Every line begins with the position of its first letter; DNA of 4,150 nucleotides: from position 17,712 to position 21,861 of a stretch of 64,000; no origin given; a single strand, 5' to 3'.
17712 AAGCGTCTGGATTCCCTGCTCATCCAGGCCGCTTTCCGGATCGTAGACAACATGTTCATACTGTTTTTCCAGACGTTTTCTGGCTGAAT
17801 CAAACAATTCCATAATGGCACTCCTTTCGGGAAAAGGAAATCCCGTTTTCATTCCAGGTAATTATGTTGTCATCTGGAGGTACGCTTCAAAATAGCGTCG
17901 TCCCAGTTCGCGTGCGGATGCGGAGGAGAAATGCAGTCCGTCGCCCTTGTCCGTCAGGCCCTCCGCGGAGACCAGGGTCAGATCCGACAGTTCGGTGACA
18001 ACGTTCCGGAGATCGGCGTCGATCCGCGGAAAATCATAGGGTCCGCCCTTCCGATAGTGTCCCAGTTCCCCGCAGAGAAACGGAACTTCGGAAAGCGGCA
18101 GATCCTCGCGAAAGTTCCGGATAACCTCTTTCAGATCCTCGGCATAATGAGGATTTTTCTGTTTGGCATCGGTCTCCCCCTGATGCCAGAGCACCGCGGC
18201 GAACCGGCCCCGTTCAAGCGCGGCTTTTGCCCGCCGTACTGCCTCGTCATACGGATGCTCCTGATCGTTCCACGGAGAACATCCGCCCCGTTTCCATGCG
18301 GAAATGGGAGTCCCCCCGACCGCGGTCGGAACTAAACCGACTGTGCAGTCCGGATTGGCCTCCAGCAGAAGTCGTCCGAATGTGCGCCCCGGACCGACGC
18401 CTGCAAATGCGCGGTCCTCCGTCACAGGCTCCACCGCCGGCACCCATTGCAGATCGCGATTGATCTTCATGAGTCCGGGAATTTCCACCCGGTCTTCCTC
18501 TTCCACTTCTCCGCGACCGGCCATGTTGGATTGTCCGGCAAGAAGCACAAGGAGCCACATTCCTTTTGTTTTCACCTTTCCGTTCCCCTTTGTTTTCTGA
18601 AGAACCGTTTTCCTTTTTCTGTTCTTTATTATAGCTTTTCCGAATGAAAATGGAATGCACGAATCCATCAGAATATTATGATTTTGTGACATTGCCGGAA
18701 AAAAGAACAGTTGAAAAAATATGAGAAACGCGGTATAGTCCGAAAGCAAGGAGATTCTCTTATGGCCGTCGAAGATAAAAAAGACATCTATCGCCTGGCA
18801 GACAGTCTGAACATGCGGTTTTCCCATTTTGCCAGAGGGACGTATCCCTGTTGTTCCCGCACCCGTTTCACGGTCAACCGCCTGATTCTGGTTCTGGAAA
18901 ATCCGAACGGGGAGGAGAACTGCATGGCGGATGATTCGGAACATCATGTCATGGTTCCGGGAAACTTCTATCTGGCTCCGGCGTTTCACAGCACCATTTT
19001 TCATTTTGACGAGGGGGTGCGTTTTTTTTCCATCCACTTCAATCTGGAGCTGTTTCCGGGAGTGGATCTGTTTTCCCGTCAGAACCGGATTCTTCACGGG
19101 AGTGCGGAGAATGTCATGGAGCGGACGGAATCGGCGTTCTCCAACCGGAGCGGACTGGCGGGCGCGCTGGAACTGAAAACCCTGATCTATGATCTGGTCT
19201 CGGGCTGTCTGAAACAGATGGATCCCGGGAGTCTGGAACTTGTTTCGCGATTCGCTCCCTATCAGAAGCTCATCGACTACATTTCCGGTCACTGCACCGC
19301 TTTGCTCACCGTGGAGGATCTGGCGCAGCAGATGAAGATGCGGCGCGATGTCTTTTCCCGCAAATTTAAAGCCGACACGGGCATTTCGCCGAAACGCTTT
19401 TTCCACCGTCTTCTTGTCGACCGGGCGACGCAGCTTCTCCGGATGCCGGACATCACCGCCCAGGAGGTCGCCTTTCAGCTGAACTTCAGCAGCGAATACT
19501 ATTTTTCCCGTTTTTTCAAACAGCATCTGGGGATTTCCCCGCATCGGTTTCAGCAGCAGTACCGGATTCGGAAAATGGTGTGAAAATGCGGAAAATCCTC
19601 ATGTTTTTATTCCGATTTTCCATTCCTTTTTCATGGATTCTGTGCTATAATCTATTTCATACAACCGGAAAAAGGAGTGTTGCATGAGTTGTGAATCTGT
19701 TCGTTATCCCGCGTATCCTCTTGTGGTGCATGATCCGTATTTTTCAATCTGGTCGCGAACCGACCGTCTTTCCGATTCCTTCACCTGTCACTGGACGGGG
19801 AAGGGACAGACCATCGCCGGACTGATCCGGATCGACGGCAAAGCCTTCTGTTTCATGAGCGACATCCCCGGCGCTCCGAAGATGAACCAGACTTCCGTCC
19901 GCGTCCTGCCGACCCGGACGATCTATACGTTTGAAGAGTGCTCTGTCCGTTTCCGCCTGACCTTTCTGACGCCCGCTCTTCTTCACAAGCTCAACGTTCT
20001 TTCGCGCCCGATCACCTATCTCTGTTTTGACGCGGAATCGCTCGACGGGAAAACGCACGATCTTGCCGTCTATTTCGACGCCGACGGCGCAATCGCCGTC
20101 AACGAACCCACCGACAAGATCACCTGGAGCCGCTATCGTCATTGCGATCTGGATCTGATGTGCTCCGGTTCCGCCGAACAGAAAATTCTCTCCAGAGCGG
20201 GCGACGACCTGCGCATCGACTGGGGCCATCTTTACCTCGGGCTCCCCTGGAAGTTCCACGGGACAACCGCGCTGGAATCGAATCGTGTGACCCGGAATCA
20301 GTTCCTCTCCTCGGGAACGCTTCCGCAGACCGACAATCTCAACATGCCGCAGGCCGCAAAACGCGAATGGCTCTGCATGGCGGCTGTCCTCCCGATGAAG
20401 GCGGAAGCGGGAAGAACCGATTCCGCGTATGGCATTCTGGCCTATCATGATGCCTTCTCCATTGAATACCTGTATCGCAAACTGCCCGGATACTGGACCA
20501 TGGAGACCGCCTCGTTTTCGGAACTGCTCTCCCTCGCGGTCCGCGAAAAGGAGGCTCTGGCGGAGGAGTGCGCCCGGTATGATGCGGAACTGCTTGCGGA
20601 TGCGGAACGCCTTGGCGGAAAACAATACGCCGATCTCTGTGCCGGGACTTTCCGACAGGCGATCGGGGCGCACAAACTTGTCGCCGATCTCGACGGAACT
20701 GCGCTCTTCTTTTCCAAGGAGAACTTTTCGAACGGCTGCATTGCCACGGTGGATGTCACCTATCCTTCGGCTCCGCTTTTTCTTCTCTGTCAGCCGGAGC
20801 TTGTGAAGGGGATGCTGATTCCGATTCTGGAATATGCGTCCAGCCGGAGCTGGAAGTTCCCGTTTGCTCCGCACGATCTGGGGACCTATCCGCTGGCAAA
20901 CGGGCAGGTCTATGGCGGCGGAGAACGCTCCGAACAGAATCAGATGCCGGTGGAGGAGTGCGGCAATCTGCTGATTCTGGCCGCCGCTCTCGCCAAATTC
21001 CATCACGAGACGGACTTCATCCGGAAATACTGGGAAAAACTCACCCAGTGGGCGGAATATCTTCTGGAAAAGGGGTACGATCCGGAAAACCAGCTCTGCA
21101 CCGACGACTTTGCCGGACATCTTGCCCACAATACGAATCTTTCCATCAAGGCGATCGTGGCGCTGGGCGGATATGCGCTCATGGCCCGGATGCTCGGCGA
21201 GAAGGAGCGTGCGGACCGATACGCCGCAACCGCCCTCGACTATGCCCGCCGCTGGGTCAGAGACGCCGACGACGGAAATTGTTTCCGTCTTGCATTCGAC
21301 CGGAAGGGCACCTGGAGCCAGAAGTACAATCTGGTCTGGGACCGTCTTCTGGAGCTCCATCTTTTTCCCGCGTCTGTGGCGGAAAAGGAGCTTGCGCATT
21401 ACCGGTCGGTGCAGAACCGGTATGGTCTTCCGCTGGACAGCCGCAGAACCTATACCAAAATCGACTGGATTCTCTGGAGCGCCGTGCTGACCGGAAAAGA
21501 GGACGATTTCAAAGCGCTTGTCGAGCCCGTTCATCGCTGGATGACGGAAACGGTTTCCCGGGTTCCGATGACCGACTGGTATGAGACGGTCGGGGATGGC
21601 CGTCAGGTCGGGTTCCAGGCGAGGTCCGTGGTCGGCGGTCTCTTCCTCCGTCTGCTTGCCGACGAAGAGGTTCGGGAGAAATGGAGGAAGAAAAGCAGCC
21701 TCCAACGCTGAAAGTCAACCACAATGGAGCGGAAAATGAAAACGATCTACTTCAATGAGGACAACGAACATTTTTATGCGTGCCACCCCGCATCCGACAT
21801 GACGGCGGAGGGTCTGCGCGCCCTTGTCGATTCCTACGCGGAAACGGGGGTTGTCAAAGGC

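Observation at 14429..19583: Orphan short glycyl-radical-enzyme operon: SASA-type esterase -> 702-aa GRE -> activase -> CMD/AhpD-like protein, with divergent AraC regulator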

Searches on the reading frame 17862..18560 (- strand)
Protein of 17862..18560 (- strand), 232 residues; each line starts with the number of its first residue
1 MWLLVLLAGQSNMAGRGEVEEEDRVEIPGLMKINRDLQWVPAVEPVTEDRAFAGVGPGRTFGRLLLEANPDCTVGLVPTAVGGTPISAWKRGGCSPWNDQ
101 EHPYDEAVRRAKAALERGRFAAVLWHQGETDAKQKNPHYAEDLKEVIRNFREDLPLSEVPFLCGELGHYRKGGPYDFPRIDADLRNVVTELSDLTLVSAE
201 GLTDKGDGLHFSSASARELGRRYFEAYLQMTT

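Call 3: search_protein_families(library=pfam, proteins=[window:17862-18560:-])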
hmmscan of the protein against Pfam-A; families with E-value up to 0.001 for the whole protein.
window:17862-18560:- (232 aa): 1 family
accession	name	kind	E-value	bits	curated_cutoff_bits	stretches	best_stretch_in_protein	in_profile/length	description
PF03629.24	SASA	-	2.2e-57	194.7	24.8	1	5-229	5-226/226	Carbohydrate esterase, sialic acid-specific acetylesterase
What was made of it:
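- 17862..18560 (-): Cytoplasmic SASA/SGNH carbohydrate esterase. It is 232 aa from ATG 18560; an alternative ATG at 18692 would give 276 aa. GQSN lies at 18525-18536. PF03629, E 2e-57 (call 3).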

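Call 4: search_protein_families(library=ncbifam, proteins=[window:17862-18560:-])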
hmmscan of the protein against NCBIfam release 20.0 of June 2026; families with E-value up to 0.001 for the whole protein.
window:17862-18560:- (232 aa): 0 families

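Call 53: search_solved_structures(query=window:17862-18560:-, max_evalue=0.001, show_alignments=1)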
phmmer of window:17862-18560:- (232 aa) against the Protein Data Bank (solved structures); distinct sequences matched with E-value up to 0.001: 4.
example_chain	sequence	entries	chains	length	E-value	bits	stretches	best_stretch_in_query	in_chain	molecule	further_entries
1zmb_A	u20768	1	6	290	1.2e-28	103.6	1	6-228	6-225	Acetylxylan esterase related enzyme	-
2apj_A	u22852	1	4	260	1e-23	87.5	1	5-229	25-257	Putative Esterase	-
7kmm_A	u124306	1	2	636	3.9e-05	26.6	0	121-220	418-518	Sialic acid-specific 9-O-acetylesterase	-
3pt5_A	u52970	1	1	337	9.3e-05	25.4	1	51-203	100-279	NANS (YJHS), A 9-O-acetyl N-acetylneuraminic acid esterase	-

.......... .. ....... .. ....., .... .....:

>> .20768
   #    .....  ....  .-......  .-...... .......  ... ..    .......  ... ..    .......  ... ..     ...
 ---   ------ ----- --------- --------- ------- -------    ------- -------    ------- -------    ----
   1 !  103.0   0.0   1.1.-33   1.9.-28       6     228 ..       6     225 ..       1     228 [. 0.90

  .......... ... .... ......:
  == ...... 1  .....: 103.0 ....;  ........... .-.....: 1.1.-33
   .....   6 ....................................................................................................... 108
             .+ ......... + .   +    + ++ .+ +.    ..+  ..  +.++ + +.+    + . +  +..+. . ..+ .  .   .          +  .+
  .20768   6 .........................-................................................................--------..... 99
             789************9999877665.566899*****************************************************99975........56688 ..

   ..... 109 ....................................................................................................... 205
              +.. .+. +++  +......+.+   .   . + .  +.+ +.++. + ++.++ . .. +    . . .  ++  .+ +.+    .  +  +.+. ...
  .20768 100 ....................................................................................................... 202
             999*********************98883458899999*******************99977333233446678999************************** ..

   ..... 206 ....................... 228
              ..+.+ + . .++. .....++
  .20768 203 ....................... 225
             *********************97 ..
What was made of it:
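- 17862..18560 (-): Best PDB match is 1zmb, 'acetylxylan esterase related', 103 bits (call 53).
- On Sialate O-acetylesterase (NanS-type): 25-27 bits to 3PT5 and 7KMM, against 103 bits to the acetylxylan-esterase-related 1ZMB (call 53).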

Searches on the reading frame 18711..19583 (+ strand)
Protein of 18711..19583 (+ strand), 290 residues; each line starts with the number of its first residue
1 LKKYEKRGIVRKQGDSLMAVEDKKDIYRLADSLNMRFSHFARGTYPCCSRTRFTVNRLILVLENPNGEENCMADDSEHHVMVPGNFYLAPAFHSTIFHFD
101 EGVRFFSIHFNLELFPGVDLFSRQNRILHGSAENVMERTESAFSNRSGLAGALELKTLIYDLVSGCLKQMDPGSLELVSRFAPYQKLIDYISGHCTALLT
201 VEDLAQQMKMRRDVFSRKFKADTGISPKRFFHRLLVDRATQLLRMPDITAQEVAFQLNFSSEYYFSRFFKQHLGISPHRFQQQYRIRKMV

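Call 3: search_protein_families(library=pfam, proteins=[window:18711-19583:+])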
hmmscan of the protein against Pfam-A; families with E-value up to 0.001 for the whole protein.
window:18711-19583:+ (290 aa): 2 families
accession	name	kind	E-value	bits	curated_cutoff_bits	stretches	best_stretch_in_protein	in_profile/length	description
PF12833.13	HTH_18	-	7.4e-18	65.1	33.6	1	204-282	1-79/80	Helix-turn-helix domain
PF00165.29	HTH_AraC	-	1.6e-13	50.8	26.6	2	252-282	13-42/42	Bacterial regulatory helix-turn-helix proteins, AraC family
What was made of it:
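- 18762..19583 (+): Divergent AraC-family regulator (273 aa). HTH_18 / HTH_AraC (call 3).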

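Call 4: search_protein_families(library=ncbifam, proteins=[window:18711-19583:+])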
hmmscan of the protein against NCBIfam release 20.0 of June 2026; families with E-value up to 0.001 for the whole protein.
window:18711-19583:+ (290 aa): 26 families (the best 25 are shown)
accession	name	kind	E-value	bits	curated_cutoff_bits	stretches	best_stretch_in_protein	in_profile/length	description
TIGR04094.1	adjacent_YSIRK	equivalog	2.7e-16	59.5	200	1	185-281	288-383/383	YSIRK-targeted surface antigen transcriptional regulator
NF049932.1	TranspRegBtr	equivalog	7.5e-14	51.1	900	1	147-285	136-267/531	bacillibactin transport transcriptional regulator Btr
NF006902.0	PRK09393.1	equivalog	9.5e-14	51.3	425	1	185-286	223-324/327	transcriptional regulator FtrA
NF007860.0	PRK10572.1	equivalog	1.9e-12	46.7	208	1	185-285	186-286/292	arabinose operon transcriptional regulator AraC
NF010028.0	PRK13503.1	equivalog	2.6e-12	46.7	288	1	184-284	173-273/278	HTH-type transcriptional activator RhaS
NF047788.1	TransRegPocR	equivalog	3.7e-11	42.8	500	1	185-284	192-291/296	transcriptional regulator PocR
NF047455.1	TF_Staph_AryK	equivalog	1.5e-10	40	850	1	186-286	161-261/759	transcriptional regulator AryK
NF052371.1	TransRegGbdRPseu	equivalog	1.9e-10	40.4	480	1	196-280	239-323/365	choline metabolism transcriptional regulator GbdR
TIGR02297.1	HpaA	equivalog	5.8e-08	32.3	274.65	1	195-283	199-287/287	4-hydroxyphenylacetate catabolism regulatory protein HpaA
NF010027.0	PRK13502.1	equivalog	1.2e-07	31.5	384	1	132-281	126-275/282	HTH-type transcriptional activator RhaR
NF007243.0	PRK09685.1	equivalog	1.6e-07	31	199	1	156-284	175-302/303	transcriptional regulator FeaR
NF010025.2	PRK13500.1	equivalog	2.2e-07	30.7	525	1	184-285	178-279/282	HTH-type transcriptional activator RhaR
NF010026.0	PRK13501.1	equivalog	3.2e-07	29.8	363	1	194-285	188-279/290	HTH-type transcriptional activator RhaR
NF033869.1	viru_reg_Rsp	equivalog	6.2e-07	28.2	400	1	185-283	150-248/701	AraC family transcriptional regulator Rsp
NF049968.1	QhpR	equivalog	7.2e-07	28.6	250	1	199-280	203-283/284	AraC-like transcriptional regulator QhpR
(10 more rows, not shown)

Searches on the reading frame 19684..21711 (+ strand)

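Call 3: search_protein_families(library=pfam, proteins=[window:19684-21711:+])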
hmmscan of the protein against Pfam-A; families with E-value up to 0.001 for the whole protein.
window:19684-21711:+ (675 aa): 3 families
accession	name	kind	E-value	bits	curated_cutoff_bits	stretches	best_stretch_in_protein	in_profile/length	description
PF16335.10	GtaA_6_Hairpin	-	6.7e-138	460.1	24.9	1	312-656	1-342/343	Glutaminase A six helical-hairpin domain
PF17168.10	DUF5127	-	8.6e-43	147.2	28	1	77-306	1-229/229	Domain of unknown function (DUF5127)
PF16334.10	DUF4964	-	8.5e-18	64.4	30.7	1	5-59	23-77/88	Domain of unknown function (DUF4964)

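Call 4: search_protein_families(library=ncbifam, proteins=[window:19684-21711:+])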
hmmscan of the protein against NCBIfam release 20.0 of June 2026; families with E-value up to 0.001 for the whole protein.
window:19684-21711:+ (675 aa): 0 families
